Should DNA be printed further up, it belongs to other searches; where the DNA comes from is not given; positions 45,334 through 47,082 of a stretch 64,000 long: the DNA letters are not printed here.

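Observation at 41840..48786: cbiD-cbiJ co-operonic with a NikABCDE-like ABC importer: candidate cobalt uptake system dedicated to corrin synthesis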

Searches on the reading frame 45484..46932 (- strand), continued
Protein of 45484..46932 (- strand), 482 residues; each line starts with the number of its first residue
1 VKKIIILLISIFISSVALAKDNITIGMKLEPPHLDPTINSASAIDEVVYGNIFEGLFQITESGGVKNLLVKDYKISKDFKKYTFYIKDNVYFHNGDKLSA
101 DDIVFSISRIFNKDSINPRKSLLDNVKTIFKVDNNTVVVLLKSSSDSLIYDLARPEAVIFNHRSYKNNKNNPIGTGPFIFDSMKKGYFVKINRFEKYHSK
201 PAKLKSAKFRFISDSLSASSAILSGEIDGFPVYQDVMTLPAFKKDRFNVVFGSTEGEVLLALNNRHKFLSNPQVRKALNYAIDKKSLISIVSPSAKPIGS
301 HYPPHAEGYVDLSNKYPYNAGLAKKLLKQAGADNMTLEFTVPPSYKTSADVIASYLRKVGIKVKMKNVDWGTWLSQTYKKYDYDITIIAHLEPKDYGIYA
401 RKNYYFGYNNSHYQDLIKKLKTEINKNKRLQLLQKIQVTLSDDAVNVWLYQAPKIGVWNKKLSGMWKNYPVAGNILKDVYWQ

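Call 42: find_encoding_contigs(protein=P0010, flank=10000, max_places=1)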
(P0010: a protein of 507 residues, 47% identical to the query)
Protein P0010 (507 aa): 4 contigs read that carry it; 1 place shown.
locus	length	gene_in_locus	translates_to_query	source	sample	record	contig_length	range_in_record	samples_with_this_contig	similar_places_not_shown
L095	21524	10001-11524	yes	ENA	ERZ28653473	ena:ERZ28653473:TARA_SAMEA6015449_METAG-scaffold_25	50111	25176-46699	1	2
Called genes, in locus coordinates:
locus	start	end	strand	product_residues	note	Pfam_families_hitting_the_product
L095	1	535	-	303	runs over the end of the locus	PF02729:OTCace_N, PF00185:OTCace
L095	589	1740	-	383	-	PF00202:Aminotran_3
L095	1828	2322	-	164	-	PF02556:SecB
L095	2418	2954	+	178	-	PF01713:Smr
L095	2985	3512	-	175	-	PF01292:Ni_hydr_CYTB (weak)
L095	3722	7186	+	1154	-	PF00289:Biotin_carb_N, PF02222:ATP-grasp (weak), PF02786:CPSase_L_D2, PF02785:Biotin_carb_C, PF00682:HMGL-like, PF02436:PYC_OADA, PF00364:Biotin_lipoyl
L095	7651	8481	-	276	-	PF12849:PBP_like_2, PF13531:SBP_bac_11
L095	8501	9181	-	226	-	PF02463:SMC_N (faint), PF00005:ABC_tran, PF13304:AAA_21 (faint)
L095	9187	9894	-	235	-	-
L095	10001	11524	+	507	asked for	PF00496:SBP_bac_5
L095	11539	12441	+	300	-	PF00528:BPD_transp_1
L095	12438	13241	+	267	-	PF00528:BPD_transp_1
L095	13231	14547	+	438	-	PF03193:RsgA_GTPase (faint), PF20703:nSTAND1 (faint), PF00005:ABC_tran, PF00006:ATP-synt_ab (faint), PF02463:SMC_N (faint), PF13191:AAA_16 (faint), PF13401:AAA_22 (weak), PF00005:ABC_tran, +4 more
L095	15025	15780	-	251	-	PF18912:DZR_2, PF00156:Pribosyltran (weak)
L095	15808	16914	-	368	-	PF02441:Flavoprotein, PF04127:DFP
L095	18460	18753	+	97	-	PF00375:SDF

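Call 43: find_encoding_contigs(protein=P0016, flank=10000, max_places=1)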
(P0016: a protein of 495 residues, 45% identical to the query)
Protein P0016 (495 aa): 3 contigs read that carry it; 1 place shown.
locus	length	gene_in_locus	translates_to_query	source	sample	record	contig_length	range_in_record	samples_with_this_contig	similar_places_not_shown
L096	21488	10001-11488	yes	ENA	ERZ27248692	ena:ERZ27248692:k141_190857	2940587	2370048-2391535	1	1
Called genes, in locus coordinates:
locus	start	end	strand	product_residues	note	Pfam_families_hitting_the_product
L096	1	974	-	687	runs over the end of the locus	PF00111:Fer2 (weak), PF13510:Fer2_4, PF10588:NADH-G_4Fe-4S_3, PF22117:Fer4_Nqo3, PF22151:Fer4_NDSU1, PF00384:Molybdopterin, PF09326:NADH_dhqG_C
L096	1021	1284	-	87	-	-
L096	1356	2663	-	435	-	PF01512:Complex1_51K, PF10531:SLBB (weak), PF22461:SLBB_2, PF10589:NADH_4Fe-4S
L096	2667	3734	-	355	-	PF01257:2Fe-2S_thioredx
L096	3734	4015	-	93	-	-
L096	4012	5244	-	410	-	PF00346:Complex1_49kDa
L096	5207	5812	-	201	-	PF00329:Complex1_30kDa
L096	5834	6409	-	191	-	PF01058:Oxidored_q6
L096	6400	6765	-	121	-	PF00507:Oxidored_q4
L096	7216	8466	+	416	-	-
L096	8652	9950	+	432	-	PF01546:Peptidase_M20, PF07687:M20_dimer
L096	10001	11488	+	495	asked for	PF00496:SBP_bac_5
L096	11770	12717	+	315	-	PF19300:BPD_transp_1_N, PF00528:BPD_transp_1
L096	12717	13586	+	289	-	PF00528:BPD_transp_1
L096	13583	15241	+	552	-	PF00005:ABC_tran, PF02463:SMC_N (faint), PF13304:AAA_21 (faint), PF13401:AAA_22 (faint), PF00005:ABC_tran, PF08352:oligo_HPY (weak)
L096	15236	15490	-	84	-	-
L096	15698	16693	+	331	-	PF00155:Aminotran_1_2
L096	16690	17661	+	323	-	PF03186:CobD_Cbib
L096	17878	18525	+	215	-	-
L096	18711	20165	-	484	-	PF01656:CbiA, PF13500:AAA_26, PF07685:GATase_3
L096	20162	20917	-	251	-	PF04367:DUF502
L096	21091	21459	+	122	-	PF04304:DUF454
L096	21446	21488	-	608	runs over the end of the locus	PF13522:GATase_6, PF13537:GATase_7, PF01380:SIS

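Call 44: search_protein_families(library=ncbifam, proteins=[L008:7716-8513:-, L008:8517-9173:-, L008:9163-9867:-, L095:7651-8481:-, L095:9187-9894:-], max_evalue=0.00001)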
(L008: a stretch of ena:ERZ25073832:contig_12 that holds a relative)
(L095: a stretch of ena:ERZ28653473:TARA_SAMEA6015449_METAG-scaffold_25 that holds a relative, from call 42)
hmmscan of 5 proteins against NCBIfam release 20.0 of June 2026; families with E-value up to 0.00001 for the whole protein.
L008:7716-8513:- (265 aa): 1 family
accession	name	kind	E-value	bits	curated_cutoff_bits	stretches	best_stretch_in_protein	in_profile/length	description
NF041772.1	tung_bind_TupA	equivalog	2.3e-72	243.6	400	1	10-264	3-262/266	tungstate ABC transporter substrate-binding protein TupA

L008:8517-9173:- (218 aa): 168 families (the best 25 are shown)
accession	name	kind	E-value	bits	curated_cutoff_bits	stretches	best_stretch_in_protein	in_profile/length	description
TIGR01189.1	ccmA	equivalog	2.8e-27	95.7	131.6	1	9-182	3-186/198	heme ABC exporter ATP-binding protein CcmA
NF010061.0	PRK13538.1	equivalog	3.1e-27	95.4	195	1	7-182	6-192/211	cytochrome c biogenesis heme-transporting ATPase CcmA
NF000355.4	ribo_prot_ABC_F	equivalog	1.2e-26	93.6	380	1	7-202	3-193/499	ribosomal protection-like ABC-F family protein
NF040873.1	AztA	equivalog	5.9e-26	91.2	220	1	16-188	2-184/191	zinc ABC transporter ATP-binding protein AztA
TIGR04406.1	LPS_export_lptB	equivalog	1.4e-23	83.5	240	1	86-185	98-197/239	LPS export ABC transporter ATP-binding protein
TIGR03608.1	L_ocin_972_ABC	subfamily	1.4e-23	83.5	254.85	2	74-189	82-200/206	putative bacteriocin export ABC transporter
TIGR04521.1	ECF_ATPase_2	equivalog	2.2e-23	82.7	330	1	7-211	1-233/279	energy-coupling factor transporter ATPase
NF053840.1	MnTportMntADein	equivalog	5.6e-23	81.8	400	2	101-201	111-211/240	manganese ABC transporter ATP-binding protein MntA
TIGR02673.1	FtsE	equivalog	1.2e-22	80.6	264.85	1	78-198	90-212/214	cell division ATP-binding protein FtsE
TIGR00972.1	3a0107s01c2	equivalog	2.1e-22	79.7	343.2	1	73-198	87-218/248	phosphate ABC transporter ATP-binding protein PstB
TIGR01166.1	cbiO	subfamily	2.2e-22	79.4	211.8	1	17-185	2-189/190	cobalt ABC transporter, ATP-binding protein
TIGR02857.1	CydD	equivalog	3.5e-22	79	435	1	6-189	321-523/529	thiol reductant ABC exporter subunit CydD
NF010063.0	PRK13541.1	equivalog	4.4e-22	78.9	200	1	9-187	4-187/195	cytochrome c biogenesis protein CcmA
TIGR03864.1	PQQ_ABC_ATP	hypoth_equivalog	5e-22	78.5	302.25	1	7-188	2-198/236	ABC transporter, ATP-binding subunit, PQQ-dependent alcohol dehydrogenase system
TIGR02315.1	ABC_phnC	equivalog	6e-22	78.2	266.1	1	78-201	100-224/243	phosphonate ABC transporter ATP-binding protein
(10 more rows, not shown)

L008:9163-9867:- (234 aa): 10 families
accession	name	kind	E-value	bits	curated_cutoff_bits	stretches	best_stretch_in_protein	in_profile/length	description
NF038017.1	ABC_perm1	subfamily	1.6e-61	207.5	100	1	28-211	1-184/184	ABC transporter permease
NF041773.1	tung_perm_TupB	equivalog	5.4e-40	137.6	320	1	5-219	6-220/230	tungstate ABC transporter permease TupB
TIGR02141.1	modB_ABC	equivalog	6e-20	71.8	182.6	1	27-217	2-200/208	molybdate ABC transporter permease subunit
TIGR01581.1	Mo_ABC_porter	hypoth_equivalog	1.5e-17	63.8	210.3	1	13-214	11-219/225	ABC transporter permease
TIGR00969.1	3a0106s02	subfamily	2.6e-13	50.1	240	1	16-217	54-262/272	sulfate ABC transporter permease subunit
NF006939.0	PRK09421.1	equivalog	5.1e-13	49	262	1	20-221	7-215/230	molybdate ABC transporter permease subunit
TIGR02140.1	permease_CysW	equivalog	8e-11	41.9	329.1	1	18-217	42-248/261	sulfate ABC transporter permease subunit CysW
NF008208.0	PRK10971.1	equivalog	9.2e-07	28.6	415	1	17-223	52-266/277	sulfate/thiosulfate ABC transporter permease CysT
TIGR02139.1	permease_CysT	equivalog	3.5e-06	26.8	246.1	1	26-218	49-252/265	sulfate ABC transporter permease subunit CysT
NF008620.0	PRK11602.1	equivalog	4.4e-06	26.1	442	1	18-217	59-264/291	sulfate/thiosulfate ABC transporter permease CysW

L095:7651-8481:- (276 aa): 1 family
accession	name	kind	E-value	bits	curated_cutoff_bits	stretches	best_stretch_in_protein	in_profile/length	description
NF041772.1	tung_bind_TupA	equivalog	6.8e-71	238.8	400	1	20-275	3-262/266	tungstate ABC transporter substrate-binding protein TupA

L095:9187-9894:- (235 aa): 9 families
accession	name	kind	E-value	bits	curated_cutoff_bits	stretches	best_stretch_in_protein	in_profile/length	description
NF038017.1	ABC_perm1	subfamily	4.9e-62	209.2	100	1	29-212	1-184/184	ABC transporter permease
NF041773.1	tung_perm_TupB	equivalog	8.7e-43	146.7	320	1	6-224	6-224/230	tungstate ABC transporter permease TupB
TIGR02141.1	modB_ABC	equivalog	1.3e-18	67.4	182.6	1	28-226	2-206/208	molybdate ABC transporter permease subunit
TIGR01581.1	Mo_ABC_porter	hypoth_equivalog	1.3e-15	57.5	210.3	1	10-217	7-221/225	ABC transporter permease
TIGR00969.1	3a0106s02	subfamily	2.5e-13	50.1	240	1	19-218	56-262/272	sulfate ABC transporter permease subunit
NF006939.0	PRK09421.1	equivalog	3.6e-10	39.6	262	1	18-219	4-214/230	molybdate ABC transporter permease subunit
TIGR02140.1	permease_CysW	equivalog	2e-09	37.3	329.1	1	23-221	46-251/261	sulfate ABC transporter permease subunit CysW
TIGR02139.1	permease_CysT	equivalog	5.5e-08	32.7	246.1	1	25-231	51-264/265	sulfate ABC transporter permease subunit CysT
TIGR02138.1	phosphate_pstC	equivalog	3.6e-07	29.5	196.45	1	25-227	65-293/296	phosphate ABC transporter permease subunit PstC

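Call 45: predict_structure(alignment_id=A1)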
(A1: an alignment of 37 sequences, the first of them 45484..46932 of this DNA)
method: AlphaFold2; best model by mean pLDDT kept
length: 482 residues; sequences in the alignment: 37
mean_pLDDT: 90.3   pTM: 0.84
mean pLDDT of the five models: 90.3, 89.6, 87.6, 86.5, 84.4
residues with pLDDT >= 90: 329; 70-90: 125; 50-70: 25; < 50: 3
segments of 3 or more residues with pLDDT < 50: 14-16
pLDDT, mean of each block of 10 residues (from residue 1): 61 56 87 72 82 95 92 97 97 97 95 85 92 98 94 93 90 96 91 96 96 88 93 85 85 84 96 98 95 88 84 96 98 95 92 97 96 92 94 80 91 95 93 95 95 90 88 88 93
secondary structure, 60 per line:
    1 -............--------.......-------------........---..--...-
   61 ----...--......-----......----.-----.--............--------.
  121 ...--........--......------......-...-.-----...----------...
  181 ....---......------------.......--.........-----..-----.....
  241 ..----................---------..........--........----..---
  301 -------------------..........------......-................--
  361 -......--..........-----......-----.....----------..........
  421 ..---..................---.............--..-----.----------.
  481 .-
elements in order: H2-13 E22-28 H42-48 E57-59 E65-67 E70-75 E81-86 H100-111 H120-123 E126-133 E136-141 H148-153 E178-184 E188-193 E206-212 H215-223 H236-242 E247-262 H272-281 H284-291 H320-329 E336-341 H343-358 E362-367 H370-379 E385-390 H396-400 H411-422 H426-443 E447-459

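Call 48: fold_search(model_id=the predicted structure, library=pdb)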
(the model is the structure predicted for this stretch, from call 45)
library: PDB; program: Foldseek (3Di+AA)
matches with E <= 10: 1073; with E <= 0.001: 172
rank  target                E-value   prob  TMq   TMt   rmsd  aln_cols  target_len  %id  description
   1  5u4o                  2.8e-42  1.00  0.87  0.88   2.8       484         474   23  A 2.05A X-Ray Structureof A Bacterial Extracellular Solute-binding Protein, family 5 for Bacillus anthracis str. Ames (released 2017-03-08)
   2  7kz8                  3.0e-42  1.00  0.82  0.83   3.6       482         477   24  Crystal structure of substrate-binding protein Aapf from Pseudomonas sp. PDC86 (released 2021-03-17)
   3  7kz9_A                8.3e-42  1.00  0.82  0.83   3.6       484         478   24  Crystal structure of Pseudomonas sp. PDC86 substrate-binding protein Aapf in complex with a signaling molecule HEHEAA (released 2021-03-17)
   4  7kz9_B                1.7e-41  1.00  0.82  0.82   3.6       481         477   24  Crystal structure of Pseudomonas sp. PDC86 substrate-binding protein Aapf in complex with a signaling molecule HEHEAA (released 2021-03-17)
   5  1uqw_A                2.7e-41  1.00  0.87  0.87   2.8       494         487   21  Crystal structure of yliB protein from escherichia coi (released 2003-10-22)
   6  5f1q_A                1.4e-40  1.00  0.81  0.76   3.8       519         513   22  Crystal Structure of Periplasmic Dipeptide Transport Protein from Yersinia pestis (released 2015-12-23)
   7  5f1q_B                1.8e-40  1.00  0.79  0.75   4.1       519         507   22  Crystal Structure of Periplasmic Dipeptide Transport Protein from Yersinia pestis (released 2015-12-23)
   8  6ofq_A                3.7e-40  1.00  0.82  0.78   3.9       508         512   23  ABC transporter-associated periplasmic binding protein DppA from Helicobacter pylori in complex with peptide STSA (released 2019-08-21)
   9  3m8u                  4.5e-40  1.00  0.85  0.81   3.0       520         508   20  Crystal structure of glutathione-binding protein A (GbpA) from Haemophilus parasuis SH0165 in complex with glutathione d (released 2010-07-14)
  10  1dpe                  5.6e-40  1.00  0.79  0.76   4.2       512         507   21  DIPEPTIDE-BINDING PROTEIN (released 1996-08-17)
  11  1xoc_A                6.0e-40  1.00  0.80  0.77   4.2       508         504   21  The structure of the oligopeptide-binding protein, AppA, from Bacillus subtilis in complex with a nonapeptide. (released 2005-01-25)
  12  1dpp_A                1.2e-39  1.00  0.79  0.76   4.0       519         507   21  DIPEPTIDE BINDING PROTEIN COMPLEX WITH GLYCYL-L-LEUCINE (released 1995-12-07)
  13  8z1z_F                2.2e-39  1.00  0.88  0.83   2.9       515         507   21  Cryo-EM structure of Escherichia coli DppAR383D+D436RBCDF in pre-catalytic state (released 2025-04-16)
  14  4qfl_A                7.3e-39  1.00  0.83  0.80   3.6       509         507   19  Crystal structure of dipeptide binding protein from pseudoalteromonas sp. SM9913 in complex with Ala-Phe (released 2015-01-28)
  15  8efz_A                1.3e-38  1.00  0.84  0.84   3.1       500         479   22  Crystal structure of CcNikZ-II, apoprotein (released 2024-03-13)
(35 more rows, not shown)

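Call 50: find_related_loci(query=A2, collection=metagenome_contigs, flank=10000)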
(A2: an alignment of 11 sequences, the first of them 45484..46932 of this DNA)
Query A2 (482 aa) in metagenome_contigs; peptide patterns used: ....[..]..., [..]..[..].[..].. (x = any residue, [..] = any of these).
600 stretches matched a pattern (row limit reached: there are more); 460 encode a relative of the query (tblastn E <= 1e-3); the best 80 are kept; 80 distinct loci.
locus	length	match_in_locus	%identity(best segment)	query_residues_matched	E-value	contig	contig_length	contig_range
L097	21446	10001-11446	87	1-482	0e+0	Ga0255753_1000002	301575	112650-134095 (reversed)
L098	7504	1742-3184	42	7-481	7e-131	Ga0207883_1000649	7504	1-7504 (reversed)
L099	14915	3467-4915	43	7-482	6e-131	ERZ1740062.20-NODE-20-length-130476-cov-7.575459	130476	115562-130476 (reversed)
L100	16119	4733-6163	41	11-482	4e-129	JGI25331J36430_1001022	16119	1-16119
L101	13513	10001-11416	43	14-481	4e-129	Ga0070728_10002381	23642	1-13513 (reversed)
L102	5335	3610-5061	41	1-481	4e-128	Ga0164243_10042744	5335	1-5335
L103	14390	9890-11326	41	8-481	4e-127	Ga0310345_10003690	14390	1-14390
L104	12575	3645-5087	41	6-481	2e-126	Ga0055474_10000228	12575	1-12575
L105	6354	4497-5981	40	1-482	7e-126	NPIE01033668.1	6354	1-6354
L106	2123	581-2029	43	5-482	8e-134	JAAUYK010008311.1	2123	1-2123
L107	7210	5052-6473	42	14-482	1e-125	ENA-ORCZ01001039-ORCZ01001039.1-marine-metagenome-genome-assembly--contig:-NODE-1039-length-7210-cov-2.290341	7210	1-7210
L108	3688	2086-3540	42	3-481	4e-128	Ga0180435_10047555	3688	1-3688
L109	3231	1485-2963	41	1-481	2e-129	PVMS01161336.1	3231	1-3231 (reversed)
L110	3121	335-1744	42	17-481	5e-130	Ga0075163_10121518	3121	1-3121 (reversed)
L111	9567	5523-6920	40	21-481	1e-124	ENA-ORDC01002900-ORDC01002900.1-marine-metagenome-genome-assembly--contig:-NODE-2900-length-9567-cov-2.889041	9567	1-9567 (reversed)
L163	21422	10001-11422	41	14-482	5e-120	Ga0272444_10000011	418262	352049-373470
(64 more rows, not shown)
